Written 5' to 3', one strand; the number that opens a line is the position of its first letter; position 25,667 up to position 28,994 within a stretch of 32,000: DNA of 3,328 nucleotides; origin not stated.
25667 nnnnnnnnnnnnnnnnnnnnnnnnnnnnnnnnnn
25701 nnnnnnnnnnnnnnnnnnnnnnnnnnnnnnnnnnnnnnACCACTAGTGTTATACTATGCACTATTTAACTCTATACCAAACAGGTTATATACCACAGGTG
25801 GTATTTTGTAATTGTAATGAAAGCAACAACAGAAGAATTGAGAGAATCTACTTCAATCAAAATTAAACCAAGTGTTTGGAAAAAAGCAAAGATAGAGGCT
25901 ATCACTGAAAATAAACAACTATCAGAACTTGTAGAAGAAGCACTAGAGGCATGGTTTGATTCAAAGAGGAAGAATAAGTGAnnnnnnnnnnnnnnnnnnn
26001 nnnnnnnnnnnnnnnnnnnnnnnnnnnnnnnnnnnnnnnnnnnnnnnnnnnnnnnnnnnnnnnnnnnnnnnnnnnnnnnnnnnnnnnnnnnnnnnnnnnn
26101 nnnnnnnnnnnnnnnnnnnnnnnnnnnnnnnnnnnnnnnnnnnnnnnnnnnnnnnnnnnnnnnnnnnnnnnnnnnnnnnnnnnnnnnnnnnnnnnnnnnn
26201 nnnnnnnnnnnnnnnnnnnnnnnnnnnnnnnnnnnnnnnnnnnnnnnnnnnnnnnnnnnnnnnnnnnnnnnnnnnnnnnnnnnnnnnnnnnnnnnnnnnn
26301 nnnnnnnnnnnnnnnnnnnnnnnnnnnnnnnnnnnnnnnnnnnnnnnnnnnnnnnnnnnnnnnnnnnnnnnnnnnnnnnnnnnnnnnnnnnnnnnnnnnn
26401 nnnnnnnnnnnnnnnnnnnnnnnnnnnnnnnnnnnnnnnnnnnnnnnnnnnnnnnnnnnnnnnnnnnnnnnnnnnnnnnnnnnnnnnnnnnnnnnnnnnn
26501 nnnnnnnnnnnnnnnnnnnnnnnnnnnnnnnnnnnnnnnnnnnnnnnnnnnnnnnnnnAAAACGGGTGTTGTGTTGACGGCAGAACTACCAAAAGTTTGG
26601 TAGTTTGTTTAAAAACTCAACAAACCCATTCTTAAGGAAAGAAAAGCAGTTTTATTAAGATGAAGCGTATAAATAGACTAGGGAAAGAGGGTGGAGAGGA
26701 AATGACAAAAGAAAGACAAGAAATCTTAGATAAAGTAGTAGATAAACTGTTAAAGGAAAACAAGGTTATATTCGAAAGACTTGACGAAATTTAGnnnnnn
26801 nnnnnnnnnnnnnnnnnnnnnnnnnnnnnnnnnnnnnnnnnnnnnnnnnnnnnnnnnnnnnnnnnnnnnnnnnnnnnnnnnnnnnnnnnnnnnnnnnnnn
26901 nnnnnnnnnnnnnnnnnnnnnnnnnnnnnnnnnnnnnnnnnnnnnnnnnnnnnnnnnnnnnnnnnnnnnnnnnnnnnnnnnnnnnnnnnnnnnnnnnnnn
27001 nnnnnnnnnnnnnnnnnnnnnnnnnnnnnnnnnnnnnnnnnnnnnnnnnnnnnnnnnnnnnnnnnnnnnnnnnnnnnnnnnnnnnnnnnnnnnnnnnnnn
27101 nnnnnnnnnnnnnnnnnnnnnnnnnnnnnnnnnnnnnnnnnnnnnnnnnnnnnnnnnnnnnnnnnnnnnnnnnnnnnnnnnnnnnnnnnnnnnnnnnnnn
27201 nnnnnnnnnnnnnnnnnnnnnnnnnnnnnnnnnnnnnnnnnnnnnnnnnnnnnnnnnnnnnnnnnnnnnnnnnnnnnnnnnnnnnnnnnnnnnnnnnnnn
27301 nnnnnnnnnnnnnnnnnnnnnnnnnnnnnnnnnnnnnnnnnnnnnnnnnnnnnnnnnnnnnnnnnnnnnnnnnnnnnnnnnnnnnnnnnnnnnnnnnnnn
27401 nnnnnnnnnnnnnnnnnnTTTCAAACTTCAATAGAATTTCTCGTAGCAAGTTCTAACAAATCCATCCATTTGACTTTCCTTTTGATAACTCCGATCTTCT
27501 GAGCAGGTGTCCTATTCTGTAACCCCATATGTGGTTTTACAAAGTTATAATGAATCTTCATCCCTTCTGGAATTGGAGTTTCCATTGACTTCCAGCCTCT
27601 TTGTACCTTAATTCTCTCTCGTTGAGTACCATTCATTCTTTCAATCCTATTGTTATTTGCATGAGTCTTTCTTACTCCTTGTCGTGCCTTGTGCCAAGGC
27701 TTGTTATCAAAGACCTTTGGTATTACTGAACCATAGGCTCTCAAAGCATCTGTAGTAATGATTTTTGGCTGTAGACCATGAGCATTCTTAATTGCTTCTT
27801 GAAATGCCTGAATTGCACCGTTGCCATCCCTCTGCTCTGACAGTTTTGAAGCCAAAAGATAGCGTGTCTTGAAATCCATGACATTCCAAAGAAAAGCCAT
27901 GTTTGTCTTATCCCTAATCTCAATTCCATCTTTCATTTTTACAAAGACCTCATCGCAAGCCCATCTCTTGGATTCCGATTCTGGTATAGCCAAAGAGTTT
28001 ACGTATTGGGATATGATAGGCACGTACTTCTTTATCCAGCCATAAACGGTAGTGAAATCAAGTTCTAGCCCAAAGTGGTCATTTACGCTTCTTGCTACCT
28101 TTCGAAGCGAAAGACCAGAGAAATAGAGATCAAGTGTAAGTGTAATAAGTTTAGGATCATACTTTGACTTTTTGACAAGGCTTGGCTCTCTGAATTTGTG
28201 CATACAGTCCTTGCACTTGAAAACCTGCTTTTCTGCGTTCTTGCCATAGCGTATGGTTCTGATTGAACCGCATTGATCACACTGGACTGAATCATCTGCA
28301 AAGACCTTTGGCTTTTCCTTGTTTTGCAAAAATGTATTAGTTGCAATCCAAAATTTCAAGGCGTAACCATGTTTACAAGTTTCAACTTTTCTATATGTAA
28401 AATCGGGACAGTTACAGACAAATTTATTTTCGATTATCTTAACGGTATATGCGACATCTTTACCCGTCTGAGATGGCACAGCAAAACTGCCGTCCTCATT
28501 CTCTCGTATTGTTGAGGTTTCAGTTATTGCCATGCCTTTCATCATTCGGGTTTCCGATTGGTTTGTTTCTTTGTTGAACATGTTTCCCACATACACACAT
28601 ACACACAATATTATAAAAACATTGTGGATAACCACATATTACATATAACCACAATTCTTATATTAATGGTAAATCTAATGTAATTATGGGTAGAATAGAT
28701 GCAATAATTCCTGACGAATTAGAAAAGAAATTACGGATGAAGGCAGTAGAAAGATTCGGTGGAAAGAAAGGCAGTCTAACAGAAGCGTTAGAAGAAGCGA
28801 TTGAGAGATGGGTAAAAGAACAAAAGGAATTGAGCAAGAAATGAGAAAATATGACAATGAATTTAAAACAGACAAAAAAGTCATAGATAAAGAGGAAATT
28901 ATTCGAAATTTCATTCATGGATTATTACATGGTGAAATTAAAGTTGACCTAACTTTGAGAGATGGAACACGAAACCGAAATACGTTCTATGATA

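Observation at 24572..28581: Two SWIM-zinc-finger DDE transposase-like paralogs with clearly diverged DNA but ~99% identical core proteins, and no shared terminal repeats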

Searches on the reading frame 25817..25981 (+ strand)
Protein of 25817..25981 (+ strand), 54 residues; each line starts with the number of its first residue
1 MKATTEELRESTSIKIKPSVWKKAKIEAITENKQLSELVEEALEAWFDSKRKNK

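Call 48: search_protein_families(library=ncbifam, proteins=[window:25817-25981:+], max_evalue=0.01)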
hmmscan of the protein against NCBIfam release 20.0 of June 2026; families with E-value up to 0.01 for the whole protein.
window:25817-25981:+ (54 aa): 1 family
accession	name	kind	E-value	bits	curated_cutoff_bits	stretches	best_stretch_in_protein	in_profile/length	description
NF052617.1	slr0373_blue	equivalog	0.0067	16.4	100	1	14-47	8-41/113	slr0373 family blue light stress response protein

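Call 49: search_protein_families(library=pfam, proteins=[window:25817-25981:+], max_evalue=1)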
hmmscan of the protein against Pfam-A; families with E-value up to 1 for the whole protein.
window:25817-25981:+ (54 aa): 3 families
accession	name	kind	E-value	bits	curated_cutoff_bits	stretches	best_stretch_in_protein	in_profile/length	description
PF19891.5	DUF6364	-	0.0085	17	27.3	1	14-48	7-39/70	Family of unknown function (DUF6364)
PF17471.7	GP63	-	0.033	14.8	25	1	13-41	16-44/73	Gene product 63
PF20605.4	Antitox_RHH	-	0.091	13.4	27.2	1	18-53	13-48/50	Antitoxin-like ribbon-helix-helix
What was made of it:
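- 25817..25981 (+): E1 small ribbon-helix-helix-like gene (54 aa), divergent from the transposase. Pfam RHH-type hits are weak (call 49).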

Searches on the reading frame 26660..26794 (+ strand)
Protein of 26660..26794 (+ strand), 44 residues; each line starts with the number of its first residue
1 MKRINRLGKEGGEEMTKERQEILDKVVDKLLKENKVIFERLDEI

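Call 81: search_protein_families(library=pfam, proteins=[window:26660-26794:+], max_evalue=0.1)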
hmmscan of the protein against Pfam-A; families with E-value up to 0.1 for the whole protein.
window:26660-26794:+ (44 aa): 0 families

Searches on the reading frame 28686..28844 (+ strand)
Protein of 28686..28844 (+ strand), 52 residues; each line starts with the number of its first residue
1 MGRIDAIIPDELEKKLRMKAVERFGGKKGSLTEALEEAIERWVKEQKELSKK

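Call 48: search_protein_families(library=ncbifam, proteins=[window:28686-28844:+], max_evalue=0.01)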
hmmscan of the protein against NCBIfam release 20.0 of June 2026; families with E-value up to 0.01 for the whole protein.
window:28686-28844:+ (52 aa): 0 families

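Call 49: search_protein_families(library=pfam, proteins=[window:28686-28844:+], max_evalue=1)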
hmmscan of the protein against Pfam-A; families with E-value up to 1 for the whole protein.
window:28686-28844:+ (52 aa): 1 family
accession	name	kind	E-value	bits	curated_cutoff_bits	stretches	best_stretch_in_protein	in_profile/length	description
PF16762.11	RHH_6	-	0.0032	18.5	27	1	10-45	11-46/77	Ribbon-helix-helix domain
